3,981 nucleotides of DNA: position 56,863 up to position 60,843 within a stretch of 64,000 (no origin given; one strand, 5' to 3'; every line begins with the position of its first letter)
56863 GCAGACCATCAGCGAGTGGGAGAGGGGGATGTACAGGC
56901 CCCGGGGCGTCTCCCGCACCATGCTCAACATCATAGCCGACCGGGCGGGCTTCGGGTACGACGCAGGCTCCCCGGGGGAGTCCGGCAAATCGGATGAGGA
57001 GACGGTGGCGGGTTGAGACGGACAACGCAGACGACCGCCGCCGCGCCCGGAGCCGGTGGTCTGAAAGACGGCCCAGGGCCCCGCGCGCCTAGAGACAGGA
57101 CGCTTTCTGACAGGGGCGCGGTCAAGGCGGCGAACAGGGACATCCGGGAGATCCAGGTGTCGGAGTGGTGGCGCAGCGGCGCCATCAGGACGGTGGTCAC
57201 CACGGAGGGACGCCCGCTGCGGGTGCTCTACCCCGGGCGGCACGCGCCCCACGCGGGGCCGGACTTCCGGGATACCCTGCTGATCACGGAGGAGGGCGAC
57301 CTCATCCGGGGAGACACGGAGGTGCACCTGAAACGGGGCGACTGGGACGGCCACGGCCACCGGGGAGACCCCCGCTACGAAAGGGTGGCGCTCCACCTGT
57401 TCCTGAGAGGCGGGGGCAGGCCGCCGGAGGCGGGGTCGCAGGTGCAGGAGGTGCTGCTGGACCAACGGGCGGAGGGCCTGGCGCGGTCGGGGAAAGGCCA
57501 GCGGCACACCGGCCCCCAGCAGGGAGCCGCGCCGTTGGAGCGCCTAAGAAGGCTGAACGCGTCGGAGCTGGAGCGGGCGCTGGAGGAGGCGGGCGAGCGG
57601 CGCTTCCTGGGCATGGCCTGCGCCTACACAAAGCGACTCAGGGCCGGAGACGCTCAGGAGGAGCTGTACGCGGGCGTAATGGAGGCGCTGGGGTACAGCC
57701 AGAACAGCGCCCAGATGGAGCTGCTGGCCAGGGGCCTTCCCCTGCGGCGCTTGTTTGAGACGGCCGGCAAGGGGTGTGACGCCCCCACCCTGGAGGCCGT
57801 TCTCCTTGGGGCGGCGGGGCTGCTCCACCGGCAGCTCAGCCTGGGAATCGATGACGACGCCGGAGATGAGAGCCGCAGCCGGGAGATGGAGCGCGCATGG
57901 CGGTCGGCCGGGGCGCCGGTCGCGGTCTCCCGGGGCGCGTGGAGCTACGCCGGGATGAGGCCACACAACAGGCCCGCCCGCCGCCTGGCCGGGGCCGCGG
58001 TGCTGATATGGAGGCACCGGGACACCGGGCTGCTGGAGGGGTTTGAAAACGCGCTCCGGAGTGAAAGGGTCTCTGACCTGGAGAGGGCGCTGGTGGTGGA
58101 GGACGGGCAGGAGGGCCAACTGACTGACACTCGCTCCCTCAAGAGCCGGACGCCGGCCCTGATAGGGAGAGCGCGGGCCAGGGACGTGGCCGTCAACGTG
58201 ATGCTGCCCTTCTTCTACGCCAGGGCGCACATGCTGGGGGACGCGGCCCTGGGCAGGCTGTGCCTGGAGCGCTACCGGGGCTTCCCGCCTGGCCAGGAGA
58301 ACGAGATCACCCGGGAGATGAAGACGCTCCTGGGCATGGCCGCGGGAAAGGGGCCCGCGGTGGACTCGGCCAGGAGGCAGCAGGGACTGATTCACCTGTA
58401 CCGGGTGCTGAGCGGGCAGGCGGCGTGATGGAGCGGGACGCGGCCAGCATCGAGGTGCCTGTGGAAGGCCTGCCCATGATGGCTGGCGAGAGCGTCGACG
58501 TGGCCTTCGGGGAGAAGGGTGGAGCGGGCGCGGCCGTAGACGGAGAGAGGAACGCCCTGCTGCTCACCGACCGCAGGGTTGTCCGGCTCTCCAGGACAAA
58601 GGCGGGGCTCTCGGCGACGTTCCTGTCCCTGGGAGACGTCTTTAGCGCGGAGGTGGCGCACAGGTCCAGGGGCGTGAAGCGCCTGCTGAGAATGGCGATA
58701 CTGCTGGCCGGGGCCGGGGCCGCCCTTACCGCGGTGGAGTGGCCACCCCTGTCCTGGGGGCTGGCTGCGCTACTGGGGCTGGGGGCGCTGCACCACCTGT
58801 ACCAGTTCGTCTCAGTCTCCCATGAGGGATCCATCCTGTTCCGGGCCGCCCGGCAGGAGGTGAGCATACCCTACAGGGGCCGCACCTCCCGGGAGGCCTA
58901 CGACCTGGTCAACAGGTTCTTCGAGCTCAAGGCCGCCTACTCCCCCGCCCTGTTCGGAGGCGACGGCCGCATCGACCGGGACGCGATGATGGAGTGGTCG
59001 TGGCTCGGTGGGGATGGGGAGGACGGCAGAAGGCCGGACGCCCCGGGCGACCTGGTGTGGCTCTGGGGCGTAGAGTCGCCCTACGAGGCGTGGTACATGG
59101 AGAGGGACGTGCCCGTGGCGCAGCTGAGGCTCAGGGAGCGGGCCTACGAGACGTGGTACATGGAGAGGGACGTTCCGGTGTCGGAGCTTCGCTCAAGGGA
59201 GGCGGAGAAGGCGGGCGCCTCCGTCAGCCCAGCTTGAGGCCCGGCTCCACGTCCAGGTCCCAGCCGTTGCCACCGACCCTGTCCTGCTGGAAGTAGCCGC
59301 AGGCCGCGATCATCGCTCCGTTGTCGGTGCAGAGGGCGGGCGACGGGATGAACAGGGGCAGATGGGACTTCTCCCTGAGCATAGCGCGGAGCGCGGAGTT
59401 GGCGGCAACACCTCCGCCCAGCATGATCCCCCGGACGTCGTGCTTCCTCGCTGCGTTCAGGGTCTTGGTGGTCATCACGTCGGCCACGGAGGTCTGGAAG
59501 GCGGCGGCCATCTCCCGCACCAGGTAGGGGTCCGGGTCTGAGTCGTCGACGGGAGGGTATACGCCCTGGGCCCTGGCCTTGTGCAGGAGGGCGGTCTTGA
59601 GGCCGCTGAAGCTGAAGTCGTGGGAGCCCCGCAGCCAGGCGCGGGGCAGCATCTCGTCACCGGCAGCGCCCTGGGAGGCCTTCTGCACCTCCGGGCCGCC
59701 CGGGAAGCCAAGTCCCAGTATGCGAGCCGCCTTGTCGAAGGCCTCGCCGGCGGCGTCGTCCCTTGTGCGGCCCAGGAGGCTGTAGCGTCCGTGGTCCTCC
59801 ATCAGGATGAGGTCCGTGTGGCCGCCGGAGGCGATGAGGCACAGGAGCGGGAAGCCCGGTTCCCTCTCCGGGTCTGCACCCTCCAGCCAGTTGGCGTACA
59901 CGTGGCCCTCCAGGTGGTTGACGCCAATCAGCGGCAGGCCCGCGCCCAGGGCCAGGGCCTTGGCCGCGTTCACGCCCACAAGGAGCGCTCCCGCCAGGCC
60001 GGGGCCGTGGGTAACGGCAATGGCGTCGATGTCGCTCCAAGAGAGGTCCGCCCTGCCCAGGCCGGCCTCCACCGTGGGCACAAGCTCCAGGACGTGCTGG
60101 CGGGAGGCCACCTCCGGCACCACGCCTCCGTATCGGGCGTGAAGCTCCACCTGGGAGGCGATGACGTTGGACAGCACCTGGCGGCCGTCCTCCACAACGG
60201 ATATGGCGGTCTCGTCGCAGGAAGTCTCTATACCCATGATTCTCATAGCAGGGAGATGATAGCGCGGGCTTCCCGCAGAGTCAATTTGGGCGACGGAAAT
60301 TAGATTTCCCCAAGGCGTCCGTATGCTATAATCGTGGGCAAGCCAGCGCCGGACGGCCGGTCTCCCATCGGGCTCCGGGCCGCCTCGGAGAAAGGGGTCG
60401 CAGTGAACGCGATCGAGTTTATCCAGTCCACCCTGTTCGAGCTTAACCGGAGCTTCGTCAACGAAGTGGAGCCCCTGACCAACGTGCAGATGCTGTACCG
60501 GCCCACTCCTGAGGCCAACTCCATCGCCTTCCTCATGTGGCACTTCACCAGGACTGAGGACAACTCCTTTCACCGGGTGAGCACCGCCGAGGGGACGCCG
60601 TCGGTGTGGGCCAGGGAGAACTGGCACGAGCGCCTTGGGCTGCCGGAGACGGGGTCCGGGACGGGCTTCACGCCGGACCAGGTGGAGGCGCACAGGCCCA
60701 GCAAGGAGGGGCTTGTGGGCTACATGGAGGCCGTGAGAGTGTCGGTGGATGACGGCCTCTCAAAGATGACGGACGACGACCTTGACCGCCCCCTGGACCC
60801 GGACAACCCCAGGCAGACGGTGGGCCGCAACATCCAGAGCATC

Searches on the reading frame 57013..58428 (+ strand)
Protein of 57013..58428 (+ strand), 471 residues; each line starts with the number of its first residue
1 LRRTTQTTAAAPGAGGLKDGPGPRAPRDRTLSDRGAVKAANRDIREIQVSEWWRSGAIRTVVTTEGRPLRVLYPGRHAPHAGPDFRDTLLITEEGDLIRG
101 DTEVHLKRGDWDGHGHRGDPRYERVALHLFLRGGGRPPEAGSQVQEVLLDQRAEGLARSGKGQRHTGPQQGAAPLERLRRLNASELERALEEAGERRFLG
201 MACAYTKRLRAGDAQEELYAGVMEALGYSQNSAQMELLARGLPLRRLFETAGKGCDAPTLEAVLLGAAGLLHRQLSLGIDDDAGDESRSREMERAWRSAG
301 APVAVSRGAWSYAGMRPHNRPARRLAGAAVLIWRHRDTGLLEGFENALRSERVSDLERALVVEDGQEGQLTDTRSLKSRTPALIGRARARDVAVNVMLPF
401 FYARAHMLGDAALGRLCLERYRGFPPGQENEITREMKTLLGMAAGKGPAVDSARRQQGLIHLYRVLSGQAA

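Call 60: search_protein_families(library=pfam, proteins=[window:57013-58428:+], max_evalue=0.001)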
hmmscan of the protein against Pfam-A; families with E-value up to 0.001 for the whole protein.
window:57013-58428:+ (471 aa): 1 family
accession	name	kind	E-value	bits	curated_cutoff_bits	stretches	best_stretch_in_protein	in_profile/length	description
PF11013.13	DUF2851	-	7.8e-35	121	25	1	59-426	16-371/375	Protein of unknown function (DUF2851)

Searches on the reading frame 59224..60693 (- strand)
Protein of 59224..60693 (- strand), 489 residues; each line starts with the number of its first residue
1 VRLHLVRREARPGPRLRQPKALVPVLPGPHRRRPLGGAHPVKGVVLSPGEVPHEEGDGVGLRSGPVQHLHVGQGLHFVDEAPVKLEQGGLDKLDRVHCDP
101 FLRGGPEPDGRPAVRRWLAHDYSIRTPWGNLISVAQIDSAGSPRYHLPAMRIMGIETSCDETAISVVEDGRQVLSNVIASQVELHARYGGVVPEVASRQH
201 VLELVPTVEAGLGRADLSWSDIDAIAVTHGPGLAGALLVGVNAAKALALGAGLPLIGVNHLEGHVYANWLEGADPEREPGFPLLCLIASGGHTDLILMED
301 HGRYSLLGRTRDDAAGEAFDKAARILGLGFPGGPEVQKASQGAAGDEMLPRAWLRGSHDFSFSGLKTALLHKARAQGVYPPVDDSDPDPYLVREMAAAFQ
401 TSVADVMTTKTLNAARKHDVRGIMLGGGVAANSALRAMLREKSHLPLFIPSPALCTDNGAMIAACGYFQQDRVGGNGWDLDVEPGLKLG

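Call 60: search_protein_families(library=pfam, proteins=[window:59224-60693:-], max_evalue=0.001)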
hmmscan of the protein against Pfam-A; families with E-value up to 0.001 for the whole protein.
window:59224-60693:- (489 aa): 3 families
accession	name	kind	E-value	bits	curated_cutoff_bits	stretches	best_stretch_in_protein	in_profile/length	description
PF00814.31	TsaD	-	1.4e-88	297.5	24.8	1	172-463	1-263/264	tRNA N6-adenosine threonylcarbamoyltransferase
PF22521.2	HypF_C_2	-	6.9e-05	23.2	27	1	393-442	167-216/241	Carbamoyltransferase, Kae1-like Domain, second subdomain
PF02543.21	Carbam_trans_N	-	0.00016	21.7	24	0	388-465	274-346/346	Carbamoyltransferase N-terminus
